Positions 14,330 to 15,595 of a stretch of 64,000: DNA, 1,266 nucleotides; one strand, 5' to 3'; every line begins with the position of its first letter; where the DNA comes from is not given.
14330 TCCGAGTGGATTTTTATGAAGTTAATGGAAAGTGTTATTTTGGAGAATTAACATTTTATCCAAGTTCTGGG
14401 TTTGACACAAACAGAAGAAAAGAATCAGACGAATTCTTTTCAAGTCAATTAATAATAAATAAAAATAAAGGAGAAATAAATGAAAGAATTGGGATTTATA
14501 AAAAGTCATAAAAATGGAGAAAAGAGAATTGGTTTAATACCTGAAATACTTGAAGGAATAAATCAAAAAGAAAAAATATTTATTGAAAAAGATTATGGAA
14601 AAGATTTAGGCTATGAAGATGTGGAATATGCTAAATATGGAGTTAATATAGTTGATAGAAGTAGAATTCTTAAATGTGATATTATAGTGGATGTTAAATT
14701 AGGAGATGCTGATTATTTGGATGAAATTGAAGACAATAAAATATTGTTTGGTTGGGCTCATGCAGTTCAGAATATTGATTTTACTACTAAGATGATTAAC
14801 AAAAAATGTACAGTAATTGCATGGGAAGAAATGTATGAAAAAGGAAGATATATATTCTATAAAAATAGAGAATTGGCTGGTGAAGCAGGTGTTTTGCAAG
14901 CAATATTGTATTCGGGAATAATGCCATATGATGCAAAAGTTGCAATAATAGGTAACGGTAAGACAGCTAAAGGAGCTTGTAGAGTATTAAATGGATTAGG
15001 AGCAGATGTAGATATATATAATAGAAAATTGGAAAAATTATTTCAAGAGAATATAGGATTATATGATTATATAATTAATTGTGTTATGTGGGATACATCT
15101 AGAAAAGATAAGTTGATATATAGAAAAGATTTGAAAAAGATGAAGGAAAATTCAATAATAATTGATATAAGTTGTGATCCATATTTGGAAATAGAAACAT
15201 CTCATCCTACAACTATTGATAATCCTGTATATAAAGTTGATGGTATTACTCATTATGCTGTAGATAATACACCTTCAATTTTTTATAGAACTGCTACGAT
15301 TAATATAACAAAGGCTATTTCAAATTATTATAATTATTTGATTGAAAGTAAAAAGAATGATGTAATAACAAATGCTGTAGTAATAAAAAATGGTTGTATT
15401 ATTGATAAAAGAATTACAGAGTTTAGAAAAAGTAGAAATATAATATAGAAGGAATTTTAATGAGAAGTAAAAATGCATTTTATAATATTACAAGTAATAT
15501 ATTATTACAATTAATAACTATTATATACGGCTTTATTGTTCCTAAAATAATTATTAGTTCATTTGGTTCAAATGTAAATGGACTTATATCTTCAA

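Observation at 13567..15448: ATP-grasp amidoligase plus opine-dehydrogenase pair inside the capsule locus: possible amino-acid/opine-decorated uronic acid polysaccharide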

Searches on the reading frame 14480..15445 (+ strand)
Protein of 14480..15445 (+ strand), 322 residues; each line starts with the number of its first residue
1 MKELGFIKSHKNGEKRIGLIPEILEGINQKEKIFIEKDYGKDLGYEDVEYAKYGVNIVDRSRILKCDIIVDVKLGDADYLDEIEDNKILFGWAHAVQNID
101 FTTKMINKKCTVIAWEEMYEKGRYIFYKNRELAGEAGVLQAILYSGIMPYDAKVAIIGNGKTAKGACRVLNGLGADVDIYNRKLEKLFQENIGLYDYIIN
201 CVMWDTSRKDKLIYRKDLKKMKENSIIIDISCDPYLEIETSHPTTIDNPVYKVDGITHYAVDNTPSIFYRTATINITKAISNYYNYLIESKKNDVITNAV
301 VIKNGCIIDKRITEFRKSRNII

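Call 5: search_protein_families(library=pfam, proteins=[window:14480-15445:+], max_evalue=0.01)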
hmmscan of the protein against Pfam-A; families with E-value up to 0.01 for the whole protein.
window:14480-15445:+ (322 aa): 4 families
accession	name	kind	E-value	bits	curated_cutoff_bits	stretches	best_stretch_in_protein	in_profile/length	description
PF01262.27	AlaDh_PNT_C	-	4.6e-27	95.3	23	2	185-309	83-207/214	Alanine dehydrogenase/PNT, C-terminal domain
PF05222.21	AlaDh_PNT_N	-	5e-17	62.8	30.4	1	10-120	6-119/136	Alanine dehydrogenase/PNT, N-terminal domain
PF01488.26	Shikimate_DH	-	3.4e-05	24.4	24.3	1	151-187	12-49/138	Shikimate / quinate 5-dehydrogenase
PF02826.25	2-Hacid_dh_C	-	7.9e-05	22.5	25.1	1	147-231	32-127/178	D-isomer specific 2-hydroxyacid dehydrogenase, NAD binding domain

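Call 6: search_protein_families(library=ncbifam, proteins=[window:14480-15445:+], max_evalue=0.01)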
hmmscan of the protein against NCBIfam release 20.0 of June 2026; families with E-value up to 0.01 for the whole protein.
window:14480-15445:+ (322 aa): 8 families
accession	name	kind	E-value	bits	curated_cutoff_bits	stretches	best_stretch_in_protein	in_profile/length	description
TIGR00518.1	alaDH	equivalog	1.1e-29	103.5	391.85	1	4-305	3-341/370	alanine dehydrogenase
NF006942.0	PRK09424.1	equivalog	8.3e-17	61.1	383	2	4-116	3-116/510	Re/Si-specific NAD(P)(+) transhydrogenase subunit alpha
TIGR00561.1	pntA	equivalog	2.2e-13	49.7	444.4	1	11-116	9-115/511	Re/Si-specific NAD(P)(+) transhydrogenase subunit alpha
NF006162.0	PRK08306.1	equivalog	5.5e-05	22.6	261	1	138-233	141-245/297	dipicolinate synthase subunit DpsA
NF004008.0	PRK05476.3-1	equivalog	9.5e-05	21.6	440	1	136-240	137-242/326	adenosylhomocysteinase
TIGR02853.1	spore_dpaA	equivalog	0.0011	18.3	319.65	1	135-232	135-241/287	dipicolinic acid synthetase subunit A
TIGR01035.1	hemA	equivalog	0.0085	15.1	209.55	0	151-267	180-303/416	glutamyl-tRNA reductase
NF004776.0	PRK06116.1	equivalog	0.0097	14.9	480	0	152-225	168-241/450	glutathione-disulfide reductase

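Call 7: search_solved_structures(query=window:14480-15445:+, max_evalue=0.001, show_alignments=2)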
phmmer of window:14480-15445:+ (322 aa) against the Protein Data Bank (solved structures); distinct sequences matched with E-value up to 0.001: 17.
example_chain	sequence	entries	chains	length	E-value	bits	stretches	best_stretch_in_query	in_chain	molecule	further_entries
8hyh_A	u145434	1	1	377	1.8e-25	93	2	190-288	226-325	Alanine dehydrogenase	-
2eez_A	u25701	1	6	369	4.3e-25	91.8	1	4-304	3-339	Alanine dehydrogenase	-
1pjb_A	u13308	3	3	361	9.7e-21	77.5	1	3-279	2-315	L-ALANINE DEHYDROGENASE | PROTEIN (L-ALANINE DEHYDROGENASE)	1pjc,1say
9unz_A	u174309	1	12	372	1.4e-20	76.9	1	4-283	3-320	Alanine dehydrogenase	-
8hye_A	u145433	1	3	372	1.6e-20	76.8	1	4-283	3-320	Alanine dehydrogenase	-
2voe_A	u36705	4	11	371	1.3e-15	60.6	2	195-286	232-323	ALANINE DEHYDROGENASE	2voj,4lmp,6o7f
2vhw_A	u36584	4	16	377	1.4e-15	60.5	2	195-286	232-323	ALANINE DEHYDROGENASE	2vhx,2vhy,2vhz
9vae_A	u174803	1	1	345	1.6e-15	60.3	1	13-283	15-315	alanine dehydrogenase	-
9wns_A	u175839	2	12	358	1.8e-15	60.2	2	13-187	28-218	alanine dehydrogenase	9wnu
2vhv_A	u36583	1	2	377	7e-15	58.2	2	195-286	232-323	ALANINE DEHYDROGENASE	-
9hjx_C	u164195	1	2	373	6e-09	38.7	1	8-119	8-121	proton-translocating NAD(P)(+) transhydrogenase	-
4izh_A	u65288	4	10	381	6.5e-09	38.6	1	8-119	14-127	NAD/NADP transhydrogenase alpha subunit 1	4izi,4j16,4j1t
4o9u_E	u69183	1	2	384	6.7e-09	38.6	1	8-119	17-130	NAD/NADP transhydrogenase alpha subunit 1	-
6qti_A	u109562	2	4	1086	9.2e-07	31.6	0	186-278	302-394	Nicotinamide nucleotide transhydrogenase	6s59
6que_A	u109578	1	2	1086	9.2e-07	31.6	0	186-278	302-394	Nicotinamide nucleotide transhydrogenase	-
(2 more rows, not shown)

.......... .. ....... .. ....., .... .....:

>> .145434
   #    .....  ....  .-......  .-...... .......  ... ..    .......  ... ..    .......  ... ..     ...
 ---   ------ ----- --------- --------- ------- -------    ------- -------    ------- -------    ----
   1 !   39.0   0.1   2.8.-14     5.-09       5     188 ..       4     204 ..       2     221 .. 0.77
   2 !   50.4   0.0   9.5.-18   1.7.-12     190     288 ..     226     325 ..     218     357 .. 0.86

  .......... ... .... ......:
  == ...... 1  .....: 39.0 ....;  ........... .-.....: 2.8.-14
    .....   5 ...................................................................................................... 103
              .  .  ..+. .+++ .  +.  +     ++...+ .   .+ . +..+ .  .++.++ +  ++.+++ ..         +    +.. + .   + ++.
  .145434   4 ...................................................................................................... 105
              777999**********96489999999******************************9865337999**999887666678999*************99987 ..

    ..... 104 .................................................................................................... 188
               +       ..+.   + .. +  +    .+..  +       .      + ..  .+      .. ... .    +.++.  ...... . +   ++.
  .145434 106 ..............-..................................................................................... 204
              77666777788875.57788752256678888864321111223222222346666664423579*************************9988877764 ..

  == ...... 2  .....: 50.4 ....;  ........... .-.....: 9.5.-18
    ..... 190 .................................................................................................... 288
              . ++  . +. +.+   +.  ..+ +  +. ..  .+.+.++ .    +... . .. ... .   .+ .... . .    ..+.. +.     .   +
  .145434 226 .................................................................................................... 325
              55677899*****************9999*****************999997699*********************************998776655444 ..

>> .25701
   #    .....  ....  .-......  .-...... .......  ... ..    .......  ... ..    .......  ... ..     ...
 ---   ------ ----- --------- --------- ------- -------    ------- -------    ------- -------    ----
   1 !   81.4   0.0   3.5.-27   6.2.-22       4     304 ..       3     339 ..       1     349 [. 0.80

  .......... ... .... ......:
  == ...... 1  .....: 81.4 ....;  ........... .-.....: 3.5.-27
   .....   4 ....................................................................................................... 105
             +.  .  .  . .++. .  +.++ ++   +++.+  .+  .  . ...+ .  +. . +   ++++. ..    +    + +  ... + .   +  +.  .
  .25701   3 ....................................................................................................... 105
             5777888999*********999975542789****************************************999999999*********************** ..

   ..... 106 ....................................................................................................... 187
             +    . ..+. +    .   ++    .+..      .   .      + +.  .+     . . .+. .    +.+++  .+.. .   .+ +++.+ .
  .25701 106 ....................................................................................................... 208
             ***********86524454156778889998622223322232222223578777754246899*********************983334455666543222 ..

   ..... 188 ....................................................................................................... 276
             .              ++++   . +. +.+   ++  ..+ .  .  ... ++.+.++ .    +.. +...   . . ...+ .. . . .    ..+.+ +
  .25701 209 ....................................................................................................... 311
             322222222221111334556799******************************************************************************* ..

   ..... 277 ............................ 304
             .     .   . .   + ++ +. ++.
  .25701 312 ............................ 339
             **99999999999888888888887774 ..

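Call 10: find_homologous_proteins(query=window:14480-15445:+, max_evalue=0.00001)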
Query window:14480-15445:+ (322 aa): 1360 proteins with E <= 0.00001 among 2774 candidates; the best 120 are listed.
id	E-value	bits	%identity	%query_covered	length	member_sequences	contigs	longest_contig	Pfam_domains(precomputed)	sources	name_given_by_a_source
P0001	1.6e-211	719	100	100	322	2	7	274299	PF05222.22,PF01262.28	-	-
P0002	2.4e-156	538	73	100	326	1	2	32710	PF05222.22,PF01262.28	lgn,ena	-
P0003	2.6e-156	538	76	100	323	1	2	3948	PF05222.22,PF01262.28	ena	-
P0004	4.3e-156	537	73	100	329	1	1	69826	PF05222.22,PF01262.28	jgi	-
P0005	5.0e-146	504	69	100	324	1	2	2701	PF05222.22,PF01262.28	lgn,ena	-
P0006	2.5e-143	495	68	100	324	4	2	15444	PF05222.22,PF01262.28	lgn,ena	-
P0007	1.5e-140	486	67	100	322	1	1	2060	PF05222.22,PF02826.26,PF01262.28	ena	-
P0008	1.4e-139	483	66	99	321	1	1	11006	PF05222.22,PF01262.28,PF01488.27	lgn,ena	-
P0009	6.6e-139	481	67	100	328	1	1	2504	PF05222.22,PF01262.28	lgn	-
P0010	1.8e-137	476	67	100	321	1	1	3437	PF05222.22,PF01262.28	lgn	-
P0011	1.6e-136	473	65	99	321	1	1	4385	PF05222.22,PF01262.28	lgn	-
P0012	1.3e-135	470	65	100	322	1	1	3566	PF05222.22,PF01262.28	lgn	-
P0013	1.1e-134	467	64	100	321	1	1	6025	PF05222.22,PF01262.28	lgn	-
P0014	1.7e-133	463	64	99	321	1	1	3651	PF05222.22,PF01262.28,PF01488.27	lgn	-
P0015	2.8e-133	462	65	99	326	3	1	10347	PF05222.22,PF01262.28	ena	-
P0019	1.1e-131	457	64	100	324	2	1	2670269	PF05222.22,PF01262.28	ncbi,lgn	-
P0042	1.8e-128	446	61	100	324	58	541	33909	PF05222.22,PF02826.26,PF01262.28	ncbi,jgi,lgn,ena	jgi:N5-(carboxyethyl)ornithine synthase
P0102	4.9e-126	438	60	100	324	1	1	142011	PF05222.22,PF01262.28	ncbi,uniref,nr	ncbi:N(5)-(carboxyethyl)ornithine synthase [Bhargavaea beijingensis]|uniref:N(5)-(Carboxyethyl)ornit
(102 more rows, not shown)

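Call 11: find_encoding_contigs(protein=P0001, flank=10000, max_places=6)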
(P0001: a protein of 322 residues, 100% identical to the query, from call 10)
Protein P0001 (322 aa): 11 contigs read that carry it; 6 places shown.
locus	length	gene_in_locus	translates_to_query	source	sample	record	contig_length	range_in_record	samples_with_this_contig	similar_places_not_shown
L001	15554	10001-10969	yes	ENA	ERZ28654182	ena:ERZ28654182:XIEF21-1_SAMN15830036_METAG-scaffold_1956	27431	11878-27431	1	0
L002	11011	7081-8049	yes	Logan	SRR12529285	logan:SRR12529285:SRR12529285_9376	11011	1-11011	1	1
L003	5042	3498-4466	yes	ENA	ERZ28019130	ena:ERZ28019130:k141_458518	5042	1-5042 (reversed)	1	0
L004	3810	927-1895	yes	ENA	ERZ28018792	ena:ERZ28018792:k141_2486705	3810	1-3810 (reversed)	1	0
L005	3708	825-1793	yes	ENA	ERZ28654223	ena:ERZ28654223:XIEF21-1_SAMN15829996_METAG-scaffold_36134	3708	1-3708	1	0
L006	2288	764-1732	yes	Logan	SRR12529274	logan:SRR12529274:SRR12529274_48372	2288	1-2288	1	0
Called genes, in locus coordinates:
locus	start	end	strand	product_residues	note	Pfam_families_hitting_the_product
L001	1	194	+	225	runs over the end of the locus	PF02706:Wzz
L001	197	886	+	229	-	PF02374:ArsA_ATPase (faint), PF06564:CBP_BcsQ (weak), PF10609:ParA, PF13614:AAA_31, PF01656:CbiA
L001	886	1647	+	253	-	PF19567:CpsB_CapC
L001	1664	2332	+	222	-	PF02397:Bac_transf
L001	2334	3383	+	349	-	PF01370:Epimerase, PF02719:Polysacc_synt_2, PF04321:RmlD_sub_bind, PF01073:3Beta_HSD, PF07993:NAD_binding_4, PF16363:GDP_Man_Dehyd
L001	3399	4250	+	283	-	PF00535:Glycos_transf_2, PF13641:Glyco_tranf_2_3 (weak)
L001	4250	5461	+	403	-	PF13439:Glyco_transf_4 (weak), PF00534:Glycos_transf_1, PF13692:Glyco_trans_1_4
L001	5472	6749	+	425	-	-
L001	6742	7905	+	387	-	PF14307:Glyco_tran_WbsX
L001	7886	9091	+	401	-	PF00534:Glycos_transf_1, PF13692:Glyco_trans_1_4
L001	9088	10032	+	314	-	PF14305:ATPgrasp_TupA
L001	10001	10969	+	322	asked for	PF05222:AlaDh_PNT_N, PF01262:AlaDh_PNT_C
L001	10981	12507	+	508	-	-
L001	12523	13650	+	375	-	PF01757:Acyl_transf_3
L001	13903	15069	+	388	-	PF01210:NAD_Gly3P_dh_N (faint), PF03721:UDPG_MGDP_dh_N, PF00984:UDPG_MGDP_dh, PF03720:UDPG_MGDP_dh_C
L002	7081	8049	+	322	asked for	PF05222:AlaDh_PNT_N, PF01262:AlaDh_PNT_C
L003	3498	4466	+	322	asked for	PF05222:AlaDh_PNT_N, PF01262:AlaDh_PNT_C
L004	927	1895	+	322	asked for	PF05222:AlaDh_PNT_N, PF01262:AlaDh_PNT_C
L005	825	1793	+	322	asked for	PF05222:AlaDh_PNT_N, PF01262:AlaDh_PNT_C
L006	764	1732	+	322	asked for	PF05222:AlaDh_PNT_N, PF01262:AlaDh_PNT_C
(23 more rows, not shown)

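Call 24: search_dna_similar(query=window:14480-15445:+, collection=plasmids, mode=protein, max_rows=30, max_evalue=1e-10)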
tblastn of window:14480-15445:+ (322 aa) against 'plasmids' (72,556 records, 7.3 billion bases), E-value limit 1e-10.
Records with a match: 188; places in all: 219; records where one place covers at least 80% of the query: 185.
Best place of each record, by identity: <60% 188.
By first word of the organism name: Bacillus 66; Ligilactobacillus 21; Bradyrhizobium 10; Enterococcus 7; Rhodococcus 6; Mesorhizobium 5; Azospirillum 5; Paenarthrobacter 5; Paraburkholderia 5; Sinorhizobium 4; and 35 more.
By predicted mobility (MOB-suite, as given by PLSDB): non-mobilizable 118; conjugative 42; mobilizable 28.
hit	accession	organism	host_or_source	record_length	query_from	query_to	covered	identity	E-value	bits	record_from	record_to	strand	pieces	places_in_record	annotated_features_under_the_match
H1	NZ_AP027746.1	Escherichia coli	Homo sapiens,whole organism,feces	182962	6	317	97%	29.6%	5e-42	162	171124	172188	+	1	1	N(5)-(carboxyethyl)ornithine synthase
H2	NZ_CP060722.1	Vagococcus carniphilus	single bacterial strain,ground beef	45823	3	291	90%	31.9%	9e-35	141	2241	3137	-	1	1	N(5)-(carboxyethyl)ornithine synthase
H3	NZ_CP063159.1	Bacillus cereus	-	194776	4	310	95%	28.5%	9e-28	120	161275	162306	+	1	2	ald: alanine dehydrogenase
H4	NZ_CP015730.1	Bacillus cereus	sludge of an anaerobic digestion reactor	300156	4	310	95%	28.2%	3e-27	119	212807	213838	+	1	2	ald: alanine dehydrogenase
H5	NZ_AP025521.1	Lactococcus cremoris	-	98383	3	281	87%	30.8%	2e-35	143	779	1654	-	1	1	N(5)-(carboxyethyl)ornithine synthase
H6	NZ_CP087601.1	Lactococcus lactis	Cell culture,Raw cow milk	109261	3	281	87%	30.8%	3e-35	142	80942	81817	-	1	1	N(5)-(carboxyethyl)ornithine synthase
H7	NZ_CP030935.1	Enterococcus gilvus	cow,milk,milk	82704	3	283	87%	30.5%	2e-33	137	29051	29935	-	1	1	hypothetical protein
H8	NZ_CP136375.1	Bacillus mycoides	whole organism,soil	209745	3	316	98%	27.1%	5e-26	115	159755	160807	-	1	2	ald: alanine dehydrogenase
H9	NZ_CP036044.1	Bacillus mycoides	cell culture,soil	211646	3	316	98%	27.1%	9e-26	115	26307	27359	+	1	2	ald: alanine dehydrogenase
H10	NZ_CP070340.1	Bacillus cereus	Bombyx mori,whole organism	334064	4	295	91%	28.9%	1e-27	120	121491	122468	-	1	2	ald: alanine dehydrogenase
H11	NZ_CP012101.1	Bacillus thuringiensis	whole organism,soil sample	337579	4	295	91%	28.9%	8e-27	117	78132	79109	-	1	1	none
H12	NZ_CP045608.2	Bacillus cereus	Whole organism,soil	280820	3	316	98%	26.8%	2e-26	117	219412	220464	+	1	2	ald: alanine dehydrogenase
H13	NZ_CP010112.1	Bacillus thuringiensis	soil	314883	3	316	98%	26.8%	3e-26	116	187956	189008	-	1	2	ald: alanine dehydrogenase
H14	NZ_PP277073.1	Bacillus cereus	-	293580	3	316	98%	26.8%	2e-26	116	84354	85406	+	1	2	ald: alanine dehydrogenase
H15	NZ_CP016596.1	Bacillus cereus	cell culture,Korean fermented food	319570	3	316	98%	26.8%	4e-26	115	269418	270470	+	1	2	ald: alanine dehydrogenase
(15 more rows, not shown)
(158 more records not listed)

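Call 25: get_annotated_region(hit=H1, flank=9000)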
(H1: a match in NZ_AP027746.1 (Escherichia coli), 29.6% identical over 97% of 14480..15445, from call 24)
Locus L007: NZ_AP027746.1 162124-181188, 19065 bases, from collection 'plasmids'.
description: Escherichia coli strain 2017-01-4CC plasmid p2017-01-4CC_1, complete sequence
organism: Escherichia coli (NCBI taxid 562)
taxonomy: Bacteria; Pseudomonadota; Gammaproteobacteria; Enterobacterales; Enterobacteriaceae; Escherichia; Escherichia coli
host: -; source: Homo sapiens,whole organism,feces; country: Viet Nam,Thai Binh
typing (MOB-suite, as given by PLSDB): non-mobilizable; replicon IncFIB,IncY
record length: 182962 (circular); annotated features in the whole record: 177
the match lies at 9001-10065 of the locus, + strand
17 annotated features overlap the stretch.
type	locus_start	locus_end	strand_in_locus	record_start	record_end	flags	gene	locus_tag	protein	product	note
CDS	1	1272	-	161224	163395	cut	-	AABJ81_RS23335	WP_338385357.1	polysaccharide biosynthesis tyrosine autokinase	GO:0045226 - extracellular polysaccharide biosynthetic process [Evidence IEA]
CDS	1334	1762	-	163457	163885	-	-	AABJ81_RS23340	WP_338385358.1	protein tyrosine phosphatase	-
CDS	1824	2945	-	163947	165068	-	-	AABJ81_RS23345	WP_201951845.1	polysaccharide export protein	GO:0015774 - polysaccharide transport [Evidence IEA]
CDS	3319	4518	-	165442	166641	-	-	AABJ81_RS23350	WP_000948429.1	IS91 family transposase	-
CDS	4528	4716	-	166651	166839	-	-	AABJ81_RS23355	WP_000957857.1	hypothetical protein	-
CDS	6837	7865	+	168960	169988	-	-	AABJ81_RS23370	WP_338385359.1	undecaprenyl-phosphate alpha-N-acetylglucosaminyl 1-phosphate transferase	-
CDS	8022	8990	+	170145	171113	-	-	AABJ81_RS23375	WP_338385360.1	hypothetical protein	-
CDS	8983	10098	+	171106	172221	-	-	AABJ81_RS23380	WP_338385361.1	N(5)-(carboxyethyl)ornithine synthase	-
CDS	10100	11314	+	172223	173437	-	-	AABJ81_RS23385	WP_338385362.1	oligosaccharide flippase family protein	-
CDS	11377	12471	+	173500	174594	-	-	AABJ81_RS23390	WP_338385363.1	glycosyltransferase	-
CDS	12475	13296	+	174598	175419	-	-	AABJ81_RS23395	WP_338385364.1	hypothetical protein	-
CDS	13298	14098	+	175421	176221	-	-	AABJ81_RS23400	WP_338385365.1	glycosyltransferase family 2 protein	-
CDS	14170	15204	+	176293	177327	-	-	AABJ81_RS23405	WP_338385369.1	EpsG family protein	-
CDS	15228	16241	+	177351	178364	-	-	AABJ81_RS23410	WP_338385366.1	NAD-dependent epimerase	-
CDS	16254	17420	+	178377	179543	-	-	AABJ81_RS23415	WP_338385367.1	nucleotide sugar dehydrogenase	GO:0000271 - polysaccharide biosynthetic process [Evidence IEA]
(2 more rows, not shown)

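Call 26: get_annotated_region(hit=H6, flank=5000)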
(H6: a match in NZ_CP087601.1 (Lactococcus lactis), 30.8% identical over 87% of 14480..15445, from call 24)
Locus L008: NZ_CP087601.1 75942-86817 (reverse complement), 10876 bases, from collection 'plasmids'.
description: Lactococcus lactis subsp. lactis strain IBB109 plasmid pIBB109_AgSa_1, complete sequence
organism: Lactococcus lactis (NCBI taxid 1360)
taxonomy: Bacteria; Bacillota; Bacilli; Lactobacillales; Streptococcaceae; Lactococcus; Lactococcus lactis
host: -; source: Cell culture,Raw cow milk; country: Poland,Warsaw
typing (MOB-suite, as given by PLSDB): conjugative; replicon rep_cluster_2422; relaxase MOB_Unknown; mating-pair formation MPF_T
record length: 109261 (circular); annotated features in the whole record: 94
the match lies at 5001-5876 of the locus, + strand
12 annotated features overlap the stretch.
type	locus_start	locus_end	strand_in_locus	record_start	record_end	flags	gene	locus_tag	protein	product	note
CDS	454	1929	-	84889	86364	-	-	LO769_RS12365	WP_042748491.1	alpha-amylase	-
CDS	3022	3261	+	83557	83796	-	-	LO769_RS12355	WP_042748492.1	GlsB/YeaQ/YmgE family stress response membrane protein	-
CDS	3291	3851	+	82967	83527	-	amaP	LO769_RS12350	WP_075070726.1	alkaline shock response membrane anchor protein AmaP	-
CDS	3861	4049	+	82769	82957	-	-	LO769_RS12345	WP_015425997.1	DUF2273 domain-containing protein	-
CDS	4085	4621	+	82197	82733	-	-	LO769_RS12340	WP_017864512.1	Asp23/Gls24 family envelope stress response protein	-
CDS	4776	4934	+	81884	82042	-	-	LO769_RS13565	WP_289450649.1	hypothetical protein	-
CDS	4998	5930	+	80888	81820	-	-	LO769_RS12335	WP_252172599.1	N(5)-(carboxyethyl)ornithine synthase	-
CDS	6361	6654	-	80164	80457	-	-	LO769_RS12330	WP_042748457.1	YjcQ family protein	-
CDS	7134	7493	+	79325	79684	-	-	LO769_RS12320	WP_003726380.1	metalloregulator ArsR/SmtB family transcription factor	GO:0006355 - regulation of DNA-templated transcription [Evidence IEA]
CDS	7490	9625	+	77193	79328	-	-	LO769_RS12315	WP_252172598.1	heavy metal translocating P-type ATPase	-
CDS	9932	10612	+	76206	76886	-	-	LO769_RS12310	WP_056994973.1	IS6-like element IS1216 family transposase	GO:0006313 - DNA transposition [Evidence IEA]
CDS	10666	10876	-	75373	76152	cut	-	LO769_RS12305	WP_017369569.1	MerR family DNA-binding transcriptional regulator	GO:0006355 - regulation of DNA-templated transcription [Evidence IEA]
